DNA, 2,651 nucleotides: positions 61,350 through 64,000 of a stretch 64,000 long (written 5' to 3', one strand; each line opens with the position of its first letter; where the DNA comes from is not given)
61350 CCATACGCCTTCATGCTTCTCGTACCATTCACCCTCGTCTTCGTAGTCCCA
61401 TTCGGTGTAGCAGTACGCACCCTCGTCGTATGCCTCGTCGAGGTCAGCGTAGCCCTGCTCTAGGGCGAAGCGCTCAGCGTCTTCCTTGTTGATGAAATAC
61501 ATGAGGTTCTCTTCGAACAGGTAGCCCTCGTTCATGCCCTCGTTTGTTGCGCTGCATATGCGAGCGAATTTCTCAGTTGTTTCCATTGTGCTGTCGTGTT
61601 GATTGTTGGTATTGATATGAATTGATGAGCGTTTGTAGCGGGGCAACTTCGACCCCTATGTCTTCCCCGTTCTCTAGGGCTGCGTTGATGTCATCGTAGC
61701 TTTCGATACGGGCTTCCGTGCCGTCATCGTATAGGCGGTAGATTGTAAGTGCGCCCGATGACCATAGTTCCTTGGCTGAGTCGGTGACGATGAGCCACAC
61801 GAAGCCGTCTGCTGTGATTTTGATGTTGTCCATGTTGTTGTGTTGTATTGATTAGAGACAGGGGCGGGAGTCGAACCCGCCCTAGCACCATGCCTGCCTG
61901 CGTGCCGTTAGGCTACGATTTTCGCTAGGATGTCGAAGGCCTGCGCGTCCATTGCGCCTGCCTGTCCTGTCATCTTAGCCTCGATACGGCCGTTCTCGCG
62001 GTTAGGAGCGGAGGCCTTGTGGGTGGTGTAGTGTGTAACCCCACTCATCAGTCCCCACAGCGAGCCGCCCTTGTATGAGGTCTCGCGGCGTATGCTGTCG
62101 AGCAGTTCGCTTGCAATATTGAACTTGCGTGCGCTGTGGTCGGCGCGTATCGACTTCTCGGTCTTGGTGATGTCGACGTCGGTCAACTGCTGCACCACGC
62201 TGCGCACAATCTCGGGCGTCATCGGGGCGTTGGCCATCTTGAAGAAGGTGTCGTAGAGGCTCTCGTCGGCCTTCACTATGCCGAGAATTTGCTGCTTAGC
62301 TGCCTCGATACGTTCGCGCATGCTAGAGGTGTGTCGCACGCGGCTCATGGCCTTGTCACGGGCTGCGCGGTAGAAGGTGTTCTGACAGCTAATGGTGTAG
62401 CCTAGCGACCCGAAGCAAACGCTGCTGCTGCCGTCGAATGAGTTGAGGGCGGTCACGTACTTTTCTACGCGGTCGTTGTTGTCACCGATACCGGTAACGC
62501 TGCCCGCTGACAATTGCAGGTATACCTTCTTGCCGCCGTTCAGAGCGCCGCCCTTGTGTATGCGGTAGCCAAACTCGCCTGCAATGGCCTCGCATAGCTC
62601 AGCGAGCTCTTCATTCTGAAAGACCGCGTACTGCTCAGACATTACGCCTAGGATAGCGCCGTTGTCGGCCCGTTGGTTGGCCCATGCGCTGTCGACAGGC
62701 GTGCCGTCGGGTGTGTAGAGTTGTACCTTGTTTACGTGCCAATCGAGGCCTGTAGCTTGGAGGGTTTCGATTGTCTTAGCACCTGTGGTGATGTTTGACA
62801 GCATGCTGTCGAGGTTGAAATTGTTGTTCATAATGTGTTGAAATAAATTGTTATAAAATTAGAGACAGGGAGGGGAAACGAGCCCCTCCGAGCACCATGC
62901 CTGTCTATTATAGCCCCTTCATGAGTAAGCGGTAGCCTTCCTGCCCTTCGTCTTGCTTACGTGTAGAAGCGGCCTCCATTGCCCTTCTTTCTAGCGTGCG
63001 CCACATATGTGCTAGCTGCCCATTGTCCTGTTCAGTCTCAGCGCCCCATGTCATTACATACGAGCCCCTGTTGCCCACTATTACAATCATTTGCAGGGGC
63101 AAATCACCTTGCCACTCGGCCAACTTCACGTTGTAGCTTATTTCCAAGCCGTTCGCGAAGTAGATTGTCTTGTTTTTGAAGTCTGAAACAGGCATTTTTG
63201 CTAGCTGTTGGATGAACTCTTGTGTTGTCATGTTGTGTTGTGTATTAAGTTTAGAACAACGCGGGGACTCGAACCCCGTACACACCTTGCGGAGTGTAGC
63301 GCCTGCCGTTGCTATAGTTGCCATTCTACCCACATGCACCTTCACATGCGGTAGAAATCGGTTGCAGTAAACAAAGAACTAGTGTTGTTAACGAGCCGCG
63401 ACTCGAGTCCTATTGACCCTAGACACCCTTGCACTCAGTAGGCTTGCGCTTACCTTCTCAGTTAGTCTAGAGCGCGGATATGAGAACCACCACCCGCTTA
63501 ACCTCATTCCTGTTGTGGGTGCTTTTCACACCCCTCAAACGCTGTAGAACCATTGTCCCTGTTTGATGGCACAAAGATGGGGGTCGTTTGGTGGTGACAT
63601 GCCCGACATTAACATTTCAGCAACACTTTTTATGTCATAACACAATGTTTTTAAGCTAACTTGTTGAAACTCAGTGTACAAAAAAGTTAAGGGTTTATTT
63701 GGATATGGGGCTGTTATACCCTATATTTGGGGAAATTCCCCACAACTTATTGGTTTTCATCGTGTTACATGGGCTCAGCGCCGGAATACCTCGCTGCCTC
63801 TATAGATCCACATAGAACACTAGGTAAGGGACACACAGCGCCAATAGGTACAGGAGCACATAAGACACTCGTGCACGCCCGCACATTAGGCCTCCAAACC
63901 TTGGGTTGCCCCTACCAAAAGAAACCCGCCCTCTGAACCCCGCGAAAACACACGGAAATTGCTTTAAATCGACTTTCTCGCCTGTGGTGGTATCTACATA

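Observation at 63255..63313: Third tRNA-like element (three-way junction with T-arm and GNRA hairpin) upstream of the first early ORF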

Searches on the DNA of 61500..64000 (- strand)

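Call 8: search_rna_families(source=window, start=61500, end=64000, threshold=evalue, max_evalue=10, show_alignments=4)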
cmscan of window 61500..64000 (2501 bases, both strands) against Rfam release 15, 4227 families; matches with E-value up to 10: 4.
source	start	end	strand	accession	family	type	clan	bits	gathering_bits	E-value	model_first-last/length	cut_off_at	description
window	63255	63296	-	RF01684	mascRNA-menRNA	Gene;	-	18.2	42.5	2.4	1-56/56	no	MALAT1-associated small cytoplasmic RNA/MEN beta RNA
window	61864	61880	-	RF00023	tmRNA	Gene;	CL00001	16.6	47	0.00048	347-363/374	no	transfer-messenger RNA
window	63197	63247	+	RF04356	Plastid-ndhA-ndhB-1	Intron;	CL00155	15.5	61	7.1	1-49/49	no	Plastid-ndhA-ndhB-1 group II-D5 intron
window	62859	62891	+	RF03092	Ocean-VII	Gene; sRNA;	-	14.8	53.5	0.56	1-41/41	no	Ocean-VII RNA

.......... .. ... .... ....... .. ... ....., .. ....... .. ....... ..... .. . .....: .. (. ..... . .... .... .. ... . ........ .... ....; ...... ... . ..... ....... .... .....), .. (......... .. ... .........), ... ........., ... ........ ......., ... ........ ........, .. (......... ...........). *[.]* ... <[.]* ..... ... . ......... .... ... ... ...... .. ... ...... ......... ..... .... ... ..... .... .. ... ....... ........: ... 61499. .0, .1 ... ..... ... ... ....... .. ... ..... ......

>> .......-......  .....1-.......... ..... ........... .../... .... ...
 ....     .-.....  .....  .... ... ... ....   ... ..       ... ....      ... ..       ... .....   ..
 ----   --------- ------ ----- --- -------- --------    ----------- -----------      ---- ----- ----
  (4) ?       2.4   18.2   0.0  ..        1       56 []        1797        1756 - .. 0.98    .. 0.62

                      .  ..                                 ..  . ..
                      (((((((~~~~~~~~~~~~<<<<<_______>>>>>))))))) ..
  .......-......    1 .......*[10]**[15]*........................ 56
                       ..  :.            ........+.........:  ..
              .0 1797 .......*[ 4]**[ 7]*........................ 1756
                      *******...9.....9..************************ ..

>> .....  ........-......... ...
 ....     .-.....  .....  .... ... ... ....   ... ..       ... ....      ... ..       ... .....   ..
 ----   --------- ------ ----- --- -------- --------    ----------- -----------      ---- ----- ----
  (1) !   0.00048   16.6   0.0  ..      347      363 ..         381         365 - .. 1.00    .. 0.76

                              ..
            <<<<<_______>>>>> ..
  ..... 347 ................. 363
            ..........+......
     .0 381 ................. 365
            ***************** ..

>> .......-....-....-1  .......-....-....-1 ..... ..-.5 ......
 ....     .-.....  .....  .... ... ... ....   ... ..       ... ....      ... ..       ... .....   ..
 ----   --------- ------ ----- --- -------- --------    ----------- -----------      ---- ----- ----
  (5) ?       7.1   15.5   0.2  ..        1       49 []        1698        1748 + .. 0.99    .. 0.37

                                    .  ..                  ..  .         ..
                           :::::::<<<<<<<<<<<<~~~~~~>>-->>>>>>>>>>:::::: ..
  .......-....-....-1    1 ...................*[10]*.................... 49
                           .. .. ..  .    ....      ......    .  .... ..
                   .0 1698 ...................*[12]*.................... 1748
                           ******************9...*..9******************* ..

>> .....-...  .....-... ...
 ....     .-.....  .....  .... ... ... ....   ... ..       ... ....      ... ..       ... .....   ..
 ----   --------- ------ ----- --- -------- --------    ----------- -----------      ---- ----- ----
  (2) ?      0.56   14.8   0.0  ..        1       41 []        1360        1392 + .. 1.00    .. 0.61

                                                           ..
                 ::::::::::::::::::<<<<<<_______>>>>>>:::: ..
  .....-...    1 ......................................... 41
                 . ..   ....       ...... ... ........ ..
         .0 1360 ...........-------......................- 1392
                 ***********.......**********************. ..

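Call 9: search_dna_similar(query=window:61800-64000:-, collection=phages, mode=distant)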
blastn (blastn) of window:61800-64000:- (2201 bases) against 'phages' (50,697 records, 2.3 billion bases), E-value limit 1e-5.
No match.

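Call 21: search_rna_families(sources=[L001, L002, L003, L004, L005, L006, L007, L008, L009, L010, L011, L012, L013], threshold=gathering, show_alignments=3)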
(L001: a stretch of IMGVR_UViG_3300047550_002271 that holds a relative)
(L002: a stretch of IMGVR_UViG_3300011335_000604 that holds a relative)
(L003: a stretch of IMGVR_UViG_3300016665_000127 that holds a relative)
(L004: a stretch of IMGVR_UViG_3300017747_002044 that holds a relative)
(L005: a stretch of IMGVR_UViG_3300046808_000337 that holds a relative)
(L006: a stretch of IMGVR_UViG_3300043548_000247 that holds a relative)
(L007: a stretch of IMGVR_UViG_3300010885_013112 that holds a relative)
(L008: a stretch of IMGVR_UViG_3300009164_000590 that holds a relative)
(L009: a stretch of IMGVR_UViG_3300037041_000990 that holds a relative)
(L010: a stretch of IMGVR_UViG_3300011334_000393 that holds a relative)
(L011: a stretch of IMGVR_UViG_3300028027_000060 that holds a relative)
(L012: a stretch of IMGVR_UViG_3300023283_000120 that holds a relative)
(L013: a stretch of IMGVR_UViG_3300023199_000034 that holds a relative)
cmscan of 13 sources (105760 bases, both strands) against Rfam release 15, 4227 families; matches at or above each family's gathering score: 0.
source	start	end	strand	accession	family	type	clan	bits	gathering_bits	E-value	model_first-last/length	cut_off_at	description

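Call 22: search_rna_families(source=L005, start=3000, end=8921, threshold=evalue, max_evalue=10, show_alignments=4)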
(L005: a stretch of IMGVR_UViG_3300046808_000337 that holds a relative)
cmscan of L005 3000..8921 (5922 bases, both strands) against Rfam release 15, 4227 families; matches with E-value up to 10: 4.
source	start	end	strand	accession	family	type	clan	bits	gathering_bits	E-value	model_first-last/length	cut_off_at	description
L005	4901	4982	+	RF03152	RAGATH-1-hammerhead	Gene; ribozyme;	-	34.1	56.3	0.0069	1-77/77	no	RAGATH-1 hammerhead ribozyme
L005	3065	3133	+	RF03152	RAGATH-1-hammerhead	Gene; ribozyme;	-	28.9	56.3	0.096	1-77/77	no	RAGATH-1 hammerhead ribozyme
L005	5765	5784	+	RF03059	raiA-hairpin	Gene; sRNA;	-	18.3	43.7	9.5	1-48/48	no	raiA-hairpin RNA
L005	3084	3133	+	RF00163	Hammerhead_1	Gene; ribozyme;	CL00010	16.8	34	4.9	1-45/45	no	Hammerhead ribozyme (type I)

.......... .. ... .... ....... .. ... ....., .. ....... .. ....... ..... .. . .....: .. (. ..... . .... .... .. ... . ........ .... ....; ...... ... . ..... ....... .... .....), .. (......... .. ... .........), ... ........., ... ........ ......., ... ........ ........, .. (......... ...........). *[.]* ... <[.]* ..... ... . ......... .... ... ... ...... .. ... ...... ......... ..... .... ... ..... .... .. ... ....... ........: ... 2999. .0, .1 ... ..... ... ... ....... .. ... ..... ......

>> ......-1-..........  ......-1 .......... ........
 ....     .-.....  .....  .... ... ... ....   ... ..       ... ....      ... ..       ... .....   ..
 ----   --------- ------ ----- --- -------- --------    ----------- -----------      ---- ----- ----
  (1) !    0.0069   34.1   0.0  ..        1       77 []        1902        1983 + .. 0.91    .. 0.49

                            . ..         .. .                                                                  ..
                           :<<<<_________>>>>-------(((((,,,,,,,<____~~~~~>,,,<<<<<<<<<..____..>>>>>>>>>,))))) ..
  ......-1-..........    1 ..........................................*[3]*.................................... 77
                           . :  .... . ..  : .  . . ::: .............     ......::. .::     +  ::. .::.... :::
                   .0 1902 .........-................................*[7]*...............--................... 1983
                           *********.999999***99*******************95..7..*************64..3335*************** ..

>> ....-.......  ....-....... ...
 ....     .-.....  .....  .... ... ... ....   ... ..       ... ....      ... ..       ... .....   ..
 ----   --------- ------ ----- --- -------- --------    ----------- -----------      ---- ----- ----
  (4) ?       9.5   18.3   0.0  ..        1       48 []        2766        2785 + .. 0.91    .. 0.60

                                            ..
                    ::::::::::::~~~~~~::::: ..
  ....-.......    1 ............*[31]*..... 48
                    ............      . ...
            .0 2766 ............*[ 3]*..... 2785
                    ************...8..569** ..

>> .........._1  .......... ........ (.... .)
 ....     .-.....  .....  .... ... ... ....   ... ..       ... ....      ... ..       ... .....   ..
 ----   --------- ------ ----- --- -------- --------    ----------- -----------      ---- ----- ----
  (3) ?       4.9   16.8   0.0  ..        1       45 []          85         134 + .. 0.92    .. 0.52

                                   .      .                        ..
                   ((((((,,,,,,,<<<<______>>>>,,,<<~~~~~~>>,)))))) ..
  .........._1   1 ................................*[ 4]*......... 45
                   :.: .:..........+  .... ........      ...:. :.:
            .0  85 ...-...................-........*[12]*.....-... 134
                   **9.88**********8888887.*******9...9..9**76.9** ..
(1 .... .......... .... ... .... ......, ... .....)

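Call 31: search_rna_families(source=L002, start=1, end=3650, threshold=evalue, max_evalue=10, show_alignments=2)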
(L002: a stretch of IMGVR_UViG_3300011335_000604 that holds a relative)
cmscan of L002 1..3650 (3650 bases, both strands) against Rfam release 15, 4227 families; matches with E-value up to 10: 2.
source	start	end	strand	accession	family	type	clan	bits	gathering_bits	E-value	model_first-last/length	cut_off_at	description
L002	203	308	+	RF00005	tRNA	Gene; tRNA;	CL00001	38.8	29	7.1e-06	1-71/71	no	tRNA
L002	3522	3577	+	RF01684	mascRNA-menRNA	Gene;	-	24.8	42.5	0.063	1-56/56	no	MALAT1-associated small cytoplasmic RNA/MEN beta RNA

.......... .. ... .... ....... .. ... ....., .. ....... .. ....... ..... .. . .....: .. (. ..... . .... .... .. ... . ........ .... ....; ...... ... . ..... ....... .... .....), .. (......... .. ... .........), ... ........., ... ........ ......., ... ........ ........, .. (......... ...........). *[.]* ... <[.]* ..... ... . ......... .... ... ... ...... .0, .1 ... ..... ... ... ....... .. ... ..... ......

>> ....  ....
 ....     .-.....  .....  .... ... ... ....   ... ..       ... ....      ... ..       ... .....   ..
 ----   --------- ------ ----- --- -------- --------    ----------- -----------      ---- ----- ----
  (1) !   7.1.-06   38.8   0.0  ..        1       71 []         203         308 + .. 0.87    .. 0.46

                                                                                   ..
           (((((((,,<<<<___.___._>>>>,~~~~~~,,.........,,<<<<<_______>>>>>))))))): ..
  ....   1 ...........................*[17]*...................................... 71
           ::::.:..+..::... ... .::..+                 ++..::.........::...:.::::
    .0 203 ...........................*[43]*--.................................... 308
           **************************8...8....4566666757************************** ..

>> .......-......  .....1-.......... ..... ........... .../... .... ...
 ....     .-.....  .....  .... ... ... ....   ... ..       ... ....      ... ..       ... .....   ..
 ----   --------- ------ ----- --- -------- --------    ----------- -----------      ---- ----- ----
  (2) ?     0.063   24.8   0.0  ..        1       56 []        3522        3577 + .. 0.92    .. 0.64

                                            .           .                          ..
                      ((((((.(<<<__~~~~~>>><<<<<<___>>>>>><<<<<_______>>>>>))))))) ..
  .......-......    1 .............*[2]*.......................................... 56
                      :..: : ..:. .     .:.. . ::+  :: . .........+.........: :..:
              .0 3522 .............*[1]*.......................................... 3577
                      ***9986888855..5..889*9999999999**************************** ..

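Call 48: build_rna_model(alignment_id=A1, structure=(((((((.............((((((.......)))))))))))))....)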
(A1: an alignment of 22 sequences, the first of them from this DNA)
Model R1 built from alignment A1 (22 sequences, 50 columns); structure: as given.
model positions 48; base pairs 13; branch points 0; effective number of sequences 6.86; information 1.15 bits per position. Calibrated on 0.2 Mb of random sequence (short: E-values are rough).
structure used (alignment columns):
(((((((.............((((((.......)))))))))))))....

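Call 49: search_with_rna_model(model_id=R1, source=window, filters=off, max_evalue=10, show_alignments=4)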
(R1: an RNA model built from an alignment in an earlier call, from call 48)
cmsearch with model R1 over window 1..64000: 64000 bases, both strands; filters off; matches with E-value up to 10: 11.
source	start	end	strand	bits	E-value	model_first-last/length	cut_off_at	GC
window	61852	61899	-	70.9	4.7e-17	1-48/48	no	0.65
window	62859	62906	-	68.3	2.4e-16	1-48/48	no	0.6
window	63251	63296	-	19.2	0.0078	1-48/48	no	0.59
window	44674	44708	+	12.4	0.58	1-48/48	no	0.43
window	43887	43912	+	12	0.72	1-48/48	no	0.65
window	13789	13819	-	9.5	3.5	1-48/48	no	0.52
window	15381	15399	+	9.4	3.8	1-48/48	no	0.53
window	31432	31442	-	9.2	4.2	23-33/48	no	0.64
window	41515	41552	+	9.2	4.2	4-41/48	no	0.66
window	63844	63884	-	8.4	7.3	1-48/48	no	0.56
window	51183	51214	+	8.3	7.5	1-48/48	no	0.66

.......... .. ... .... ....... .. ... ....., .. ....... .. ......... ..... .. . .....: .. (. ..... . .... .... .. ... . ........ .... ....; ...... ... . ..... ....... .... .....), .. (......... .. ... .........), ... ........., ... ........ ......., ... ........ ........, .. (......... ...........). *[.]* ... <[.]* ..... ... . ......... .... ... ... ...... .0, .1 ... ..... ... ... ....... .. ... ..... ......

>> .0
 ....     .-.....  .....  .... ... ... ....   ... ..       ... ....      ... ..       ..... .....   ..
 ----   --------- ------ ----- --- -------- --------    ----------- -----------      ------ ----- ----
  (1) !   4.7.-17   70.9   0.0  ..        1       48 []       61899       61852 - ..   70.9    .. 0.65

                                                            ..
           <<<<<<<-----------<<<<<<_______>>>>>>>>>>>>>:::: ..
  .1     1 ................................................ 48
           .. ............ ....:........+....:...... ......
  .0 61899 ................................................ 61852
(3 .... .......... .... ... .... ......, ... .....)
